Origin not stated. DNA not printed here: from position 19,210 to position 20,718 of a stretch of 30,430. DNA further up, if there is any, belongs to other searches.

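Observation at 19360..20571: BamD fused to an LptA/OstA-like beta-jellyroll domain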

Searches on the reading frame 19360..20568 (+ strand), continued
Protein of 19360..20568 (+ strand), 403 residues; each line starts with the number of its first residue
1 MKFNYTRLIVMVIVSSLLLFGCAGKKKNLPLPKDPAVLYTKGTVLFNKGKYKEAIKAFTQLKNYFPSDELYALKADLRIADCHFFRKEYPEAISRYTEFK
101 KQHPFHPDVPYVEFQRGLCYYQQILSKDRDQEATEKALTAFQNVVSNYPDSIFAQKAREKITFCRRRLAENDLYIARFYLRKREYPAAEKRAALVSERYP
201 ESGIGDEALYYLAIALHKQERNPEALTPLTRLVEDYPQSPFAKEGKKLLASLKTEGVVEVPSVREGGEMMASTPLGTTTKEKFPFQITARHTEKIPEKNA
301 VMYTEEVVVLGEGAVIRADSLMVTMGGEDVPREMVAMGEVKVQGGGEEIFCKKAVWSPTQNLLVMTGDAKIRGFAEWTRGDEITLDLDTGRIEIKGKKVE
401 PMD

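Call 56: list_cluster_members(proteins=[P0293, P0337, P0396, P0319, P0340, P0343, P0381, P0386, P0328, P0308])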
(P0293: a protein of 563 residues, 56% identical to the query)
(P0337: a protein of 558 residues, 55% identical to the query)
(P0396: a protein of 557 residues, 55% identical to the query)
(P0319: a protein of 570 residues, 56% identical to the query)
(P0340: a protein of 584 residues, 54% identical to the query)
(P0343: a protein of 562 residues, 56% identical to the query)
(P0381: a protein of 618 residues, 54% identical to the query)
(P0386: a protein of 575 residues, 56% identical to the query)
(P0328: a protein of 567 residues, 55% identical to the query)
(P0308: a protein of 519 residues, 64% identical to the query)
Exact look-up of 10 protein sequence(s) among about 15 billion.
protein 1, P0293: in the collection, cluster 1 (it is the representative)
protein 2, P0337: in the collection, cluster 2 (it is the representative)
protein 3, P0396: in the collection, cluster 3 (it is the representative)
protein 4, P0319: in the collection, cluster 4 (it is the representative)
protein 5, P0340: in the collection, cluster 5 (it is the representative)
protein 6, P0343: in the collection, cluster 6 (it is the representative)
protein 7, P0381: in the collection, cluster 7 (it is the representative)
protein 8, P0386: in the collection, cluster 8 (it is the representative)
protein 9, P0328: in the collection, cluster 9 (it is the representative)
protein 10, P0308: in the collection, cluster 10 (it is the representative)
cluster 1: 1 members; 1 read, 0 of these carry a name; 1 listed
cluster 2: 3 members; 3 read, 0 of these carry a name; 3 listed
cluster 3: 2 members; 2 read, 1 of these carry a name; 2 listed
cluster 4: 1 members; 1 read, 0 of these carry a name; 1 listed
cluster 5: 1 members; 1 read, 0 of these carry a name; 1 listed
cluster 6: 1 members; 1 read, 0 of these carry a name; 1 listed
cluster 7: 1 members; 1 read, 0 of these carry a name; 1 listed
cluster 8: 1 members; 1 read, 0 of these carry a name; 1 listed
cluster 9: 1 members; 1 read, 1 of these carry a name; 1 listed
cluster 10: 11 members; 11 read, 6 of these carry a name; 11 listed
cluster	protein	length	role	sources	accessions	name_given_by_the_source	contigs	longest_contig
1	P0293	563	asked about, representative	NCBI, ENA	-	-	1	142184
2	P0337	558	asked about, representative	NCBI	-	-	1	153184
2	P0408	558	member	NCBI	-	-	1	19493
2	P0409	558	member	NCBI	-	-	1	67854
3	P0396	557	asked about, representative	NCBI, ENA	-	-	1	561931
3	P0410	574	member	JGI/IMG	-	outer membrane protein assembly factor BamD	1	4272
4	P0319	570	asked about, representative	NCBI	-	-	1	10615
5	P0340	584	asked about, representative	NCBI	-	-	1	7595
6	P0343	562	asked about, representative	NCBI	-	-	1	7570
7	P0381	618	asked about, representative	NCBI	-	-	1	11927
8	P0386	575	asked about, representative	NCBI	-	-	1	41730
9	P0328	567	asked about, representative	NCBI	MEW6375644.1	MAG: lipopolysaccharide transport periplasmic protein LptA [Thermodesulfobacteriota ...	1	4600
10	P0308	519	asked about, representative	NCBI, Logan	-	-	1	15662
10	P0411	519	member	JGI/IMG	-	outer membrane protein assembly factor BamD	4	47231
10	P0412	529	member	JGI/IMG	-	outer membrane protein assembly factor BamD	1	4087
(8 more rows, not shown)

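Call 64: search_protein_families(library=ncbifam, proteins=[P0113, P0119], max_evalue=0.00001)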
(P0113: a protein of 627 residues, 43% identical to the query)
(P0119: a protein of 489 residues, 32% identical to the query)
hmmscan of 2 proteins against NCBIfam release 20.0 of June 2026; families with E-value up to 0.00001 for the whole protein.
P0113 (627 aa): 7 families
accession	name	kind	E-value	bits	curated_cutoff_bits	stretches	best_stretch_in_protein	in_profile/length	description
TIGR03302.1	OM_YfiO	subfamily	3.1e-65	220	81.4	1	10-243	4-238/239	outer membrane protein assembly factor BamD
TIGR03002.1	outer_YhbN_LptA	equivalog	6.5e-23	81.2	71.7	1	491-612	5-131/142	lipopolysaccharide transport periplasmic protein LptA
TIGR02795.1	tol_pal_ybgF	equivalog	5.1e-21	75.5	90.1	2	169-247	37-115/119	tol-pal system protein YbgF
NF008119.0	PRK10866.1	equivalog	1.2e-20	74.2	363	1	18-235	15-238/243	outer membrane protein assembly factor BamD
NF008068.0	PRK10803.1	equivalog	4.2e-08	33.5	383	1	121-247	144-256/263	cell division protein CpoB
NF052312.1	T9SS_PorW_SprE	equivalog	6.4e-08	31.7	250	0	138-241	518-616/716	type IX secretion system periplasmic lipoprotein PorW/SprE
NF008143.0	PRK10894.1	equivalog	5e-07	29.2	234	1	491-624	31-170/184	lipopolysaccharide ABC transporter substrate-binding protein LptA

P0119 (489 aa): 5 families
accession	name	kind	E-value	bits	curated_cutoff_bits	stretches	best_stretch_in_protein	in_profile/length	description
TIGR03302.1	OM_YfiO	subfamily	5.9e-56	189.6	81.4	1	5-237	3-238/239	outer membrane protein assembly factor BamD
NF008119.0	PRK10866.1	equivalog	2.6e-19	69.9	363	1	4-222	5-232/243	outer membrane protein assembly factor BamD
TIGR03002.1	outer_YhbN_LptA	equivalog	1.4e-18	67.1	71.7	1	360-489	6-142/142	lipopolysaccharide transport periplasmic protein LptA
TIGR02795.1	tol_pal_ybgF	equivalog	2e-18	67.1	90.1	2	34-155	4-117/119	tol-pal system protein YbgF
NF052312.1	T9SS_PorW_SprE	equivalog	8.7e-07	28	250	0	160-238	540-619/716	type IX secretion system periplasmic lipoprotein PorW/SprE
